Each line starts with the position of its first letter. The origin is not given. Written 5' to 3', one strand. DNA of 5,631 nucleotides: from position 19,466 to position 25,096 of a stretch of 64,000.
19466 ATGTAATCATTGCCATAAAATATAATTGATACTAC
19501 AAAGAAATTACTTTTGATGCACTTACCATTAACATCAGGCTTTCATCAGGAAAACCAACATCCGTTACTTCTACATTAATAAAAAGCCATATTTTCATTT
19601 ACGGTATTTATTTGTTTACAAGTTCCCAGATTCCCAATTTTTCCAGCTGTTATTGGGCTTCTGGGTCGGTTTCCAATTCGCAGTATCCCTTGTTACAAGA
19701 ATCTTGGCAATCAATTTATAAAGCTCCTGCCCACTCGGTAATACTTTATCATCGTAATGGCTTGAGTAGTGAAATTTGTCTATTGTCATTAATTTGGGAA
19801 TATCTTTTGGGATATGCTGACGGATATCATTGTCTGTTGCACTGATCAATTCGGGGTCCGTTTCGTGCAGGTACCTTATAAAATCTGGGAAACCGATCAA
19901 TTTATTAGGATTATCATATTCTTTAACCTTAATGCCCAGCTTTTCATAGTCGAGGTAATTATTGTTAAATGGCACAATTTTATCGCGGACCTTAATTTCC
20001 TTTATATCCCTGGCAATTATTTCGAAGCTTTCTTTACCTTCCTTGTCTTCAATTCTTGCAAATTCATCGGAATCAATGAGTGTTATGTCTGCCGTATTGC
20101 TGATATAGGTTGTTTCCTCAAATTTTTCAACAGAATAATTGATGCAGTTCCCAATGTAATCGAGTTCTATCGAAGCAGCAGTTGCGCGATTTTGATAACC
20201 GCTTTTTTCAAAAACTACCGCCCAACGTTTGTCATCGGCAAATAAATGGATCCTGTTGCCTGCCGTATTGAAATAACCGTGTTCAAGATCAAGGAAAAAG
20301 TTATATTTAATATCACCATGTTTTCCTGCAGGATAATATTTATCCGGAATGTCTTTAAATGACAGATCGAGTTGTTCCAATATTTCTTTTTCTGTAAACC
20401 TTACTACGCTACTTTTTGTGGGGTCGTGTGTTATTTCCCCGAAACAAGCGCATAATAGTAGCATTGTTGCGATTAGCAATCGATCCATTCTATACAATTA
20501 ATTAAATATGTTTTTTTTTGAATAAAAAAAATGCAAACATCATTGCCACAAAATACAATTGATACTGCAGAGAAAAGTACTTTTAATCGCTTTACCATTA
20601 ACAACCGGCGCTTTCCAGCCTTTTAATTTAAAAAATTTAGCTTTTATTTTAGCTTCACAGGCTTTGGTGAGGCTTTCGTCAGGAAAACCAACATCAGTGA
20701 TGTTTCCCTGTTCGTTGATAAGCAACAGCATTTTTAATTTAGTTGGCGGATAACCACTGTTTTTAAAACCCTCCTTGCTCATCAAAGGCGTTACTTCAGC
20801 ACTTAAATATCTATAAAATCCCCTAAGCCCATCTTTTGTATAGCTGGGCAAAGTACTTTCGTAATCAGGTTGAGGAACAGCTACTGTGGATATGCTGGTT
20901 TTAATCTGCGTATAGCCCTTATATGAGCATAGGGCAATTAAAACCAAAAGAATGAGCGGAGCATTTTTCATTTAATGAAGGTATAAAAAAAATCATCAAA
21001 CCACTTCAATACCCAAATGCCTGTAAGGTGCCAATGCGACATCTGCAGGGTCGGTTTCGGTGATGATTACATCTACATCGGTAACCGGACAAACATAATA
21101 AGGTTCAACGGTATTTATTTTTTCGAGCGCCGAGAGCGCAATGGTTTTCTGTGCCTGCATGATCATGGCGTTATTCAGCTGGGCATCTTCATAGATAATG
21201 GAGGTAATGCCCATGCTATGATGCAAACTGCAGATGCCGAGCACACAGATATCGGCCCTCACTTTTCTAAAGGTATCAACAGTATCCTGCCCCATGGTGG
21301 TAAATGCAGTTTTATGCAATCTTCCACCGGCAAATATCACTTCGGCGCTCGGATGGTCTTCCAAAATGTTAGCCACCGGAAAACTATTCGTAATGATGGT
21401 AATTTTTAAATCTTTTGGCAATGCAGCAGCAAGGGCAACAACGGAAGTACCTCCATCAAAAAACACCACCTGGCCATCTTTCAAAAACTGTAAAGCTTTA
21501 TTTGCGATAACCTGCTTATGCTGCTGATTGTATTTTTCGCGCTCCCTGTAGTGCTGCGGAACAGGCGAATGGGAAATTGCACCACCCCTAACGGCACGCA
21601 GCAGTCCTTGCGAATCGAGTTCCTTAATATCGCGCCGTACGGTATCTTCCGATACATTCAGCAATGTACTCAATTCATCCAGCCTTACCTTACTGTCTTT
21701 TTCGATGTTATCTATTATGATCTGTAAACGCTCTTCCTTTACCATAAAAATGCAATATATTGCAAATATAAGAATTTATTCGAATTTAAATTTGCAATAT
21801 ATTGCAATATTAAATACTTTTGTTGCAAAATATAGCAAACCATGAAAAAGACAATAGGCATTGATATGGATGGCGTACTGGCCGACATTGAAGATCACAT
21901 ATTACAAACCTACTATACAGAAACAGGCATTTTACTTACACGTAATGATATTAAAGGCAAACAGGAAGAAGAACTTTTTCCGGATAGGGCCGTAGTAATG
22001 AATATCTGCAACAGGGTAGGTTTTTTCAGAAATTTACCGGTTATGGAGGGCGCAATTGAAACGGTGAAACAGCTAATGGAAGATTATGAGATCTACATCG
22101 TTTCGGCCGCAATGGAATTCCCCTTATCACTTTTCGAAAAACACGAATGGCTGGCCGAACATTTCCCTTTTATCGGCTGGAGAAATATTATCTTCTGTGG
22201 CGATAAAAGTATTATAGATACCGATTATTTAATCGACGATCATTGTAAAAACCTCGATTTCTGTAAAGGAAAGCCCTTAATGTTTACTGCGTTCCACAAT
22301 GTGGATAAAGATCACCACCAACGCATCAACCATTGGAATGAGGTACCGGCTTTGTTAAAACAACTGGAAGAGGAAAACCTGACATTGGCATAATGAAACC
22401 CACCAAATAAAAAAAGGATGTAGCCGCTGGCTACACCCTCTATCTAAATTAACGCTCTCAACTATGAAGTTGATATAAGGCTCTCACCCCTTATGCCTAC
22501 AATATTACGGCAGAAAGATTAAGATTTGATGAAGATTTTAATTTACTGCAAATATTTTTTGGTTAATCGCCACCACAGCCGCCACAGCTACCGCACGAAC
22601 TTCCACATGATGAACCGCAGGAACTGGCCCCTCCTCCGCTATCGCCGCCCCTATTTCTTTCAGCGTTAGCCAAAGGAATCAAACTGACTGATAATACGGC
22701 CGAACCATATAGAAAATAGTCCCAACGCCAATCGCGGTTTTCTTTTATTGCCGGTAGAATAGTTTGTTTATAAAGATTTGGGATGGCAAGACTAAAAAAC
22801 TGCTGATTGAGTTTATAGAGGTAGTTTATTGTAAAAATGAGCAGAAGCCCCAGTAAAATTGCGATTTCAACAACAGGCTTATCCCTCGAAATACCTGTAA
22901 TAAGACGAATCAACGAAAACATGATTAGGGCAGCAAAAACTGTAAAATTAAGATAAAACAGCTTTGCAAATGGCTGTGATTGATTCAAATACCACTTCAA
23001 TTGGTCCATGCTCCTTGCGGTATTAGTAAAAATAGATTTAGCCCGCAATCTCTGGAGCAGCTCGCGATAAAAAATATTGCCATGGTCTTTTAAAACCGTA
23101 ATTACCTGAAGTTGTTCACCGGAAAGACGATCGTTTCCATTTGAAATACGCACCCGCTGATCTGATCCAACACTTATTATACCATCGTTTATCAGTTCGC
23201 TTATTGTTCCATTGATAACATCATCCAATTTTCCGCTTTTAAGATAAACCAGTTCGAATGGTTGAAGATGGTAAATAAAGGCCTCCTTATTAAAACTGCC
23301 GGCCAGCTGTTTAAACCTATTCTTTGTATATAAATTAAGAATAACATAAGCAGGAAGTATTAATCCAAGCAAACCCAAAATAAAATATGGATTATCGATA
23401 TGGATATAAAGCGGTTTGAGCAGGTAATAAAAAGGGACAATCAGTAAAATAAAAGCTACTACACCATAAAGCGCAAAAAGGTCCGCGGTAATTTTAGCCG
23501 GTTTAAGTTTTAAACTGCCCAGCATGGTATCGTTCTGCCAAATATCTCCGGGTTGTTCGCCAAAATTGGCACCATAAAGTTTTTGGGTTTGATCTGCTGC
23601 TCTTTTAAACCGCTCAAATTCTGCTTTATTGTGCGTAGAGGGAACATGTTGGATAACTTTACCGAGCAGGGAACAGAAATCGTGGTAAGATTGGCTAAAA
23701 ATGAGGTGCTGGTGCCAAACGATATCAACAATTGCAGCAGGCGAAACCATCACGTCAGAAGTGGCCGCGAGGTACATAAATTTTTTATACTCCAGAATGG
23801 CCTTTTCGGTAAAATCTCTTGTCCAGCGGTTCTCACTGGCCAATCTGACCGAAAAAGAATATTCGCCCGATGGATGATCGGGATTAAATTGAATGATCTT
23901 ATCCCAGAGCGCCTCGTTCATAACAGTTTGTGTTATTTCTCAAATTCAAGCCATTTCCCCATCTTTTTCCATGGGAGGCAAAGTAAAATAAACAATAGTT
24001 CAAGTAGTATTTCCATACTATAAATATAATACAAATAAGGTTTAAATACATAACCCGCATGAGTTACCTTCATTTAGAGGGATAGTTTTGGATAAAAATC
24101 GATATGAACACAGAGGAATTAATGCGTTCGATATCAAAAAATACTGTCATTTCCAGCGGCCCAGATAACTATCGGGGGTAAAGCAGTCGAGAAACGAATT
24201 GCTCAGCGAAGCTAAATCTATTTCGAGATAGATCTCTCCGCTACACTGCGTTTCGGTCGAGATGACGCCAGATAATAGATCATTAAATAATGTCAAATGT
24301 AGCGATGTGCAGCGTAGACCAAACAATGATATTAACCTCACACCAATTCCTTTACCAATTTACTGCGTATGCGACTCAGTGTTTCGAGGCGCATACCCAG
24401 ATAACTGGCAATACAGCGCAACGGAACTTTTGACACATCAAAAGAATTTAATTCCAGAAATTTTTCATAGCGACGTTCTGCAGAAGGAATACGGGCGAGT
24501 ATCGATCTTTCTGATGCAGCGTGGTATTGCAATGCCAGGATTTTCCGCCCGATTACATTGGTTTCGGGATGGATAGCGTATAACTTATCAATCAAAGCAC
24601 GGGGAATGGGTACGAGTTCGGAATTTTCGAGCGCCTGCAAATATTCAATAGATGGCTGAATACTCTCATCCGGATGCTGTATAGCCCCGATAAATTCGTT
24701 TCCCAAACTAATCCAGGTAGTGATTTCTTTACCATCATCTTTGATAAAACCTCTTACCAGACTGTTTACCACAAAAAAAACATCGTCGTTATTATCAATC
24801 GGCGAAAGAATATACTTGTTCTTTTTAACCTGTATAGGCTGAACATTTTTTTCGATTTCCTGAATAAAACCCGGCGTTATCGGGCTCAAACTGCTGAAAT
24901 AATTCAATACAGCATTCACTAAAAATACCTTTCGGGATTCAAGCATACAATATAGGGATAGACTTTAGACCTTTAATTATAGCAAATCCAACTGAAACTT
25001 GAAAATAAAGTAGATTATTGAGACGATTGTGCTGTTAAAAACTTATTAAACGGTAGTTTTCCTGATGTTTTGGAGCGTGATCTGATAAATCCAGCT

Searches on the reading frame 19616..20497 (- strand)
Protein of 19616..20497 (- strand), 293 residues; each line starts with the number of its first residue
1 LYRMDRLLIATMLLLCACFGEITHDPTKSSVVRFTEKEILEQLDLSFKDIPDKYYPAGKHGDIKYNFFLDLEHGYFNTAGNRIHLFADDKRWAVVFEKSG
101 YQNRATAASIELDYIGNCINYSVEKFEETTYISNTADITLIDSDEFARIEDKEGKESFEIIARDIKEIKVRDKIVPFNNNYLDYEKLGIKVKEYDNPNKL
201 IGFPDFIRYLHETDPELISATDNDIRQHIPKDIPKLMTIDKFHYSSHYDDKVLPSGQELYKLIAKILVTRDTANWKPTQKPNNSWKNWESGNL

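Call 84: search_protein_families(library=pfam, proteins=[window:19616-20497:-], max_evalue=0.00001)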
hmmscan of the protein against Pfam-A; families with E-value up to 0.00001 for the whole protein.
window:19616-20497:- (293 aa): 1 family
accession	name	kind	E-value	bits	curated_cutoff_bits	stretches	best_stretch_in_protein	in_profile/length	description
PF22535.1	DUF7003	-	1.7e-64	218.2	27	1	37-288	1-219/221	Family of unknown function (DUF7003)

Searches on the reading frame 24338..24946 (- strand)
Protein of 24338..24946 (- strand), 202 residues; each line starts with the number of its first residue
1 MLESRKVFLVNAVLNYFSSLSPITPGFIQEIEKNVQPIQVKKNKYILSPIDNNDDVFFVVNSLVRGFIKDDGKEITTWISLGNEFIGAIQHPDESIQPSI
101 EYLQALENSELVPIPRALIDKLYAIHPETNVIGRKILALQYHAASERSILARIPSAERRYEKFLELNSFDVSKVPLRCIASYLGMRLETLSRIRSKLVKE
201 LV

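Call 75: search_protein_families(library=pfam, proteins=[window:24338-24946:-], max_evalue=0.001)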
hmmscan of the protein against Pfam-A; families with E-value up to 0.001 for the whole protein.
window:24338-24946:- (202 aa): 1 family
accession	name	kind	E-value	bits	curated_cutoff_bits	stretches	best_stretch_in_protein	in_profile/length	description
PF00027.35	cNMP_binding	-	0.00026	21.3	27.5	1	39-124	3-87/89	Cyclic nucleotide-binding domain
